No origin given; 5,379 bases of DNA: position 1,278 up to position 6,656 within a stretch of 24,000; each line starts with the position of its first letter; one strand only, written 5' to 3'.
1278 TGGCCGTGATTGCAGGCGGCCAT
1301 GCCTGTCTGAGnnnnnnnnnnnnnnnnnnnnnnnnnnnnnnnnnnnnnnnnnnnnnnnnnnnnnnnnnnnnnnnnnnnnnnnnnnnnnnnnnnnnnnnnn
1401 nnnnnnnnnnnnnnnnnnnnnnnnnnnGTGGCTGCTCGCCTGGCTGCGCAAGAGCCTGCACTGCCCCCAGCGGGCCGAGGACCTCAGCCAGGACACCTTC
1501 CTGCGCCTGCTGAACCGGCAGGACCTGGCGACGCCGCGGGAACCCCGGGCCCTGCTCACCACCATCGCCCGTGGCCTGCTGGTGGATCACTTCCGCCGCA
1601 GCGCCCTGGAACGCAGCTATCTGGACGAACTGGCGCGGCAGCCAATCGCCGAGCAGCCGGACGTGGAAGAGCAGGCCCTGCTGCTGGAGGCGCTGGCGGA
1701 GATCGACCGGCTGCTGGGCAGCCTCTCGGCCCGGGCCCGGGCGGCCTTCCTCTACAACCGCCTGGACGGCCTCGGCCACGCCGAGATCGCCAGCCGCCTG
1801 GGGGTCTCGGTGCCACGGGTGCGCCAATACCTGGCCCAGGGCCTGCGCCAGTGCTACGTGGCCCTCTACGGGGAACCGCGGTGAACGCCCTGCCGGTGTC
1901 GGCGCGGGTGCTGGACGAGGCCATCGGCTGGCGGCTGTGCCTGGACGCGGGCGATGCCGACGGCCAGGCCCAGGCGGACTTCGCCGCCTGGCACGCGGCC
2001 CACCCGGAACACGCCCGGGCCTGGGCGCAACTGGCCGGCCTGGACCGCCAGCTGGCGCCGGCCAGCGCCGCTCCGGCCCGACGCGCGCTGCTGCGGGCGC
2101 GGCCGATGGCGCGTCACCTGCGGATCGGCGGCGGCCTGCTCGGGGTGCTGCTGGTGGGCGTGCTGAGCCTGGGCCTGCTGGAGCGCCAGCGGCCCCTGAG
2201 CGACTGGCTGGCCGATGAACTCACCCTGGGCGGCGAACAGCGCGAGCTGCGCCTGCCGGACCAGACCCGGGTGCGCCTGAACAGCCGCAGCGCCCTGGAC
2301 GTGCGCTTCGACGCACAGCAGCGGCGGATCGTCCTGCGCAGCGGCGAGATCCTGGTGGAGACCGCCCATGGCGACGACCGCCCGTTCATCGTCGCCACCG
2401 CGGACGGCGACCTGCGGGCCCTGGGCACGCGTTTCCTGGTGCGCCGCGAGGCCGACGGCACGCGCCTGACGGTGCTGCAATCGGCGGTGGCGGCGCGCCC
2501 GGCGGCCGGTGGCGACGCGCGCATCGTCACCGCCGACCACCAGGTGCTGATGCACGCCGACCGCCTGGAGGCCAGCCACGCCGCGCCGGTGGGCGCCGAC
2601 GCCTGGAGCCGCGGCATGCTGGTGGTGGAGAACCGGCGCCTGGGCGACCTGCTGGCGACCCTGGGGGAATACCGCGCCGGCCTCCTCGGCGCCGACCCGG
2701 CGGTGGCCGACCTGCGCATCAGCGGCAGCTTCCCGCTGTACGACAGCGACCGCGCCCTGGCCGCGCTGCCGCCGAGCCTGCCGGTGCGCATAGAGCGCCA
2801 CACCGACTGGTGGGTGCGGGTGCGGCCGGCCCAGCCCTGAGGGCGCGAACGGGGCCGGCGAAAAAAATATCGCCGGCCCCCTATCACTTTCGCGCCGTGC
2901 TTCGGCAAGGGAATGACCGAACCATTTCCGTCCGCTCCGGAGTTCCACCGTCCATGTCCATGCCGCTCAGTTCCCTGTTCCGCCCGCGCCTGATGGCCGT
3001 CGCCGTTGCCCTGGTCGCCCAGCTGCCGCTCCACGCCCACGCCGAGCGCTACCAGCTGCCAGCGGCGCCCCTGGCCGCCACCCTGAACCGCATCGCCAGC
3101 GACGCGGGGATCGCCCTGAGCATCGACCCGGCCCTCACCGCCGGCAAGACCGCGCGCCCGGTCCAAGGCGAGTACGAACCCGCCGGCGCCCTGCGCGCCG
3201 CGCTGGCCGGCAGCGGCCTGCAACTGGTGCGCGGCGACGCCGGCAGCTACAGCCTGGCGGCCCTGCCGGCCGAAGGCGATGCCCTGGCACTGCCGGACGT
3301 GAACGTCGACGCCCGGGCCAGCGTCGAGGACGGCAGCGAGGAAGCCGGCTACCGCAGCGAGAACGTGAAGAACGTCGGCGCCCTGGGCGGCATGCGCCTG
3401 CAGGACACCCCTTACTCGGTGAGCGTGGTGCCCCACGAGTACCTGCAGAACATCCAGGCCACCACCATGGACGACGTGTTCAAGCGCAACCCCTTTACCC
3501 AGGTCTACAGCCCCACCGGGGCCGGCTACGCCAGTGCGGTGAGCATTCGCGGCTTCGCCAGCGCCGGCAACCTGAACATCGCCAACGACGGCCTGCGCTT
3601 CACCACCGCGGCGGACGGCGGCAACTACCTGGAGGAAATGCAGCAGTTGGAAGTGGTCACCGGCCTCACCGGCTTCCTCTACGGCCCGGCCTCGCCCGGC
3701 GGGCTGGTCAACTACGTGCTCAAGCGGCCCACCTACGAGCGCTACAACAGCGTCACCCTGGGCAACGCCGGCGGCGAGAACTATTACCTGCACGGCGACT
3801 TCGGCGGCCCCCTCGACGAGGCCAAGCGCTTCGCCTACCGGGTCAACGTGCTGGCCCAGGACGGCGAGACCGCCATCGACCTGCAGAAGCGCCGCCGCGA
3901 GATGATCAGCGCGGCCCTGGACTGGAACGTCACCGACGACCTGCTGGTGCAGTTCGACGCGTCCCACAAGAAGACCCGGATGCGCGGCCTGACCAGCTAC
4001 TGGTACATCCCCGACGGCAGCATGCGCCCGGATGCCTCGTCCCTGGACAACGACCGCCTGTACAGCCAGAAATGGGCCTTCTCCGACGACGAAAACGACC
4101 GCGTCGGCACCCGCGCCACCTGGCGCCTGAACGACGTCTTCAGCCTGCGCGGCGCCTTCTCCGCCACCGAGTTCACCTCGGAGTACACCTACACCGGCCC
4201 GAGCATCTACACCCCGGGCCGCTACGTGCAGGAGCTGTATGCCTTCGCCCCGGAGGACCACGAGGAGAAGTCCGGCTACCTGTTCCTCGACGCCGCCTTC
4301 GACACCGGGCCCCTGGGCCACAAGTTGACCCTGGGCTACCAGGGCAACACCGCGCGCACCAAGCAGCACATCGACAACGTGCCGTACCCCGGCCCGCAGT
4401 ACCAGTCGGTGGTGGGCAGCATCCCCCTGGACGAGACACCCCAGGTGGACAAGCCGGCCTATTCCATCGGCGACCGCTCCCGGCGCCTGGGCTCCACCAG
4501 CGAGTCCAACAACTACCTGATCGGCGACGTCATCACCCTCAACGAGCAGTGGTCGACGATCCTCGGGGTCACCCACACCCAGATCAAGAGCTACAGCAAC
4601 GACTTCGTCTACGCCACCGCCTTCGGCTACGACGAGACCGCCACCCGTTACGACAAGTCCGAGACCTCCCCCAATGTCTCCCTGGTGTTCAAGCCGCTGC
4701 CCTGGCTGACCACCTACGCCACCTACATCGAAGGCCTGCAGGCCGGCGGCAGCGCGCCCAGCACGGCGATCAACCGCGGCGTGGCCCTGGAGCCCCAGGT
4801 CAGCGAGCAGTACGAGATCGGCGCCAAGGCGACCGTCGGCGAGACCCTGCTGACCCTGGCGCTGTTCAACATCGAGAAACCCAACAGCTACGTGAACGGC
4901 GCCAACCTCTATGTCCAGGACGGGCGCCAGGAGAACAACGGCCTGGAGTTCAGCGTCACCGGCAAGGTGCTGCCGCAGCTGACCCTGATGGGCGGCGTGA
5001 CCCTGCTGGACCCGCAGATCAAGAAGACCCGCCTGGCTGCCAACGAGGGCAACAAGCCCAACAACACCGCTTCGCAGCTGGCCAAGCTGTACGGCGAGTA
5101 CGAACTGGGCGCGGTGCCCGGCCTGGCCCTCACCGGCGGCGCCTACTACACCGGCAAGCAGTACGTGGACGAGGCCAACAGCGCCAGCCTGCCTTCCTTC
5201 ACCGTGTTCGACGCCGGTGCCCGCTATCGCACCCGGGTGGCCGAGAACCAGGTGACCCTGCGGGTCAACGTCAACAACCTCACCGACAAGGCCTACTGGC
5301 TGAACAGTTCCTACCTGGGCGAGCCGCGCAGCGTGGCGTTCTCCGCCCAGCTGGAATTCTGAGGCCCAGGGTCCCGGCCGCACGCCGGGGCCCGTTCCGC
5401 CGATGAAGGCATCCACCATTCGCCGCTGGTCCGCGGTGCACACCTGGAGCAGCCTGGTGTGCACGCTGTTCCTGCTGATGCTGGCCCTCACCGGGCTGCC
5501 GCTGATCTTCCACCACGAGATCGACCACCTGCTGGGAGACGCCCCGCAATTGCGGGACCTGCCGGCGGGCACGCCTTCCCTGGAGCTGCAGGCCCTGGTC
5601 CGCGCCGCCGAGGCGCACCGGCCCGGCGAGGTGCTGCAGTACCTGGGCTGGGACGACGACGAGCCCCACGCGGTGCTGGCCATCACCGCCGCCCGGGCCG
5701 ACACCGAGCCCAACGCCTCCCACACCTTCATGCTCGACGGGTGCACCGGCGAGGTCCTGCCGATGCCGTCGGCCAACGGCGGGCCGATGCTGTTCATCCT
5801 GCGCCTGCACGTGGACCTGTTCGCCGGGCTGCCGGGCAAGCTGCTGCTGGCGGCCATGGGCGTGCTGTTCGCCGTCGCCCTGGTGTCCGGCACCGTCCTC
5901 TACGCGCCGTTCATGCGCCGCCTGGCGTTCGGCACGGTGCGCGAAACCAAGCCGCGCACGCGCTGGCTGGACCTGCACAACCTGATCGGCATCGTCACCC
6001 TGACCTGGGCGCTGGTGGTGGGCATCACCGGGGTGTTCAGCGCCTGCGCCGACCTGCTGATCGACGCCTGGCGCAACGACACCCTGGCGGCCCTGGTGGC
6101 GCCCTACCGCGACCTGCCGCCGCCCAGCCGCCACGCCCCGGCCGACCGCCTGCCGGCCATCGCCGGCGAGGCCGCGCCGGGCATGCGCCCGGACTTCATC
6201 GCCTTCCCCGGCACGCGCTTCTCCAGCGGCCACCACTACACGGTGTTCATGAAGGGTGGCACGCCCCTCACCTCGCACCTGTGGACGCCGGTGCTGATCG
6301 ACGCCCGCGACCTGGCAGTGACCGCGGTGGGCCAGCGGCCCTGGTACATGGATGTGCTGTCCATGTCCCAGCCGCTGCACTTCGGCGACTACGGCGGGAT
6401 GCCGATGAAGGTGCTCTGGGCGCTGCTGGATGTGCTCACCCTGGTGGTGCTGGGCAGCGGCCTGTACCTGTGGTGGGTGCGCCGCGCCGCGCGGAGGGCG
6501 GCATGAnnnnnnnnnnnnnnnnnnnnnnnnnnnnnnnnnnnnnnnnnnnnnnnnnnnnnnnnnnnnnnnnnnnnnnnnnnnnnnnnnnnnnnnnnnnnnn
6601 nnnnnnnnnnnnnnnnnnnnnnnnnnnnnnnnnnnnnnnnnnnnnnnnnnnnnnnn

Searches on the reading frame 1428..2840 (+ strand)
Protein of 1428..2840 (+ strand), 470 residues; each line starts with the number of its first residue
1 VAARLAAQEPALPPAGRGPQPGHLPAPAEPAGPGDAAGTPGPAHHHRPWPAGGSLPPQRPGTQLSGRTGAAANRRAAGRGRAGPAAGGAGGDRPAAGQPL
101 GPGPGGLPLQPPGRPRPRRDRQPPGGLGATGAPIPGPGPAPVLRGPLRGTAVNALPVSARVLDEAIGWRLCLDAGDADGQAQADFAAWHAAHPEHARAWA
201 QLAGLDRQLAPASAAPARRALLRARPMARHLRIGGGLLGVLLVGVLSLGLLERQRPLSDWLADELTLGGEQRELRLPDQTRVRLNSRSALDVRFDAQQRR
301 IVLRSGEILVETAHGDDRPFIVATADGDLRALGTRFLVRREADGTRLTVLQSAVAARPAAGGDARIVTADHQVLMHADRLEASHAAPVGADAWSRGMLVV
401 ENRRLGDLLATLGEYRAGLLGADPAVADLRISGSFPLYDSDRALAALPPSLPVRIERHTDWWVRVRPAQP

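Call 34: search_protein_families(library=pfam, proteins=[window:1428-2840:+], max_evalue=0.00001)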
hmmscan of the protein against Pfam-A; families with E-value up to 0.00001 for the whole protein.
window:1428-2840:+ (470 aa): 2 families
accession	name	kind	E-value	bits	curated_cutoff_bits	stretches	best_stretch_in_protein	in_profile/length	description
PF04773.18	FecR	-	4.8e-21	75.5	24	1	266-354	5-96/97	FecR protein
PF16220.10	DUF4880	-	2.9e-10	40.3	25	1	163-203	1-41/43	Domain of unknown function (DUF4880)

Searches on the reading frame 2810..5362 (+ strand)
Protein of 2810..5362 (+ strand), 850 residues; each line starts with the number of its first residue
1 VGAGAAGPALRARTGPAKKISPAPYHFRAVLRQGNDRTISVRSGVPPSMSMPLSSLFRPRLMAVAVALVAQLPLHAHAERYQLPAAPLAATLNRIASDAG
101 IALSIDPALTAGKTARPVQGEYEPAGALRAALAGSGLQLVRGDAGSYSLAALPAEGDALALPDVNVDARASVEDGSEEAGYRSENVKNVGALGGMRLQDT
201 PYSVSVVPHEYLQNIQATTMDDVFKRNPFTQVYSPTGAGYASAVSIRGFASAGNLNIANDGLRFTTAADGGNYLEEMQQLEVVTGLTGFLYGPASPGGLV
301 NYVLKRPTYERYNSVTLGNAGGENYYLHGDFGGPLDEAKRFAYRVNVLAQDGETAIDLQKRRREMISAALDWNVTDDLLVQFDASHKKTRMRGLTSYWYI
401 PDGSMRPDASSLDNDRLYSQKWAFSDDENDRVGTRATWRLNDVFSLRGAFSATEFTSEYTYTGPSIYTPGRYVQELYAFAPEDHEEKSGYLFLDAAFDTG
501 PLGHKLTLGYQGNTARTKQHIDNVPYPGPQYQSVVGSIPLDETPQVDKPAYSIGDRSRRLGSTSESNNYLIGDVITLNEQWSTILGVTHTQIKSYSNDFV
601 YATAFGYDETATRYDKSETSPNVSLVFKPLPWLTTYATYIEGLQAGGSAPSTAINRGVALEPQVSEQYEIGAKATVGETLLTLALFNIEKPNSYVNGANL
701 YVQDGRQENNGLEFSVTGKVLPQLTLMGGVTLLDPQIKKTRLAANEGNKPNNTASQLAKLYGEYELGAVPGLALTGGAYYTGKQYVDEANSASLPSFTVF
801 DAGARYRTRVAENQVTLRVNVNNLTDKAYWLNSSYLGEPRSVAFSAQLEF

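Call 34: search_protein_families(library=pfam, proteins=[window:2810-5362:+], max_evalue=0.00001)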
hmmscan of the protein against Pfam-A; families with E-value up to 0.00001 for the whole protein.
window:2810-5362:+ (850 aa): 3 families
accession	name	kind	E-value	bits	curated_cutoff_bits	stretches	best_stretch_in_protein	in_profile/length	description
PF00593.30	TonB_dep_Rec_b-barrel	-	7.8e-41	141.8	27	1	394-824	29-436/436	TonB dependent receptor-like, beta-barrel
PF07715.20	Plug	-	2.9e-15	57.1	23.9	1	197-298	2-106/107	TonB-dependent Receptor Plug Domain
PF07660.19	STN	-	2.7e-06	27.5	28.4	0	103-149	3-49/52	Secretin and TonB N terminus short domain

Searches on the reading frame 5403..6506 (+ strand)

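Call 34: search_protein_families(library=pfam, proteins=[window:5403-6506:+], max_evalue=0.00001)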
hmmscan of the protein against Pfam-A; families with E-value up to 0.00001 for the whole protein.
window:5403-6506:+ (367 aa): 1 family
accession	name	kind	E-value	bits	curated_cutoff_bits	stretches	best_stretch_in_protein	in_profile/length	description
PF03929.21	PepSY_TM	-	2.5e-61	208.5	28.8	1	12-360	3-295/295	PepSY-associated TM region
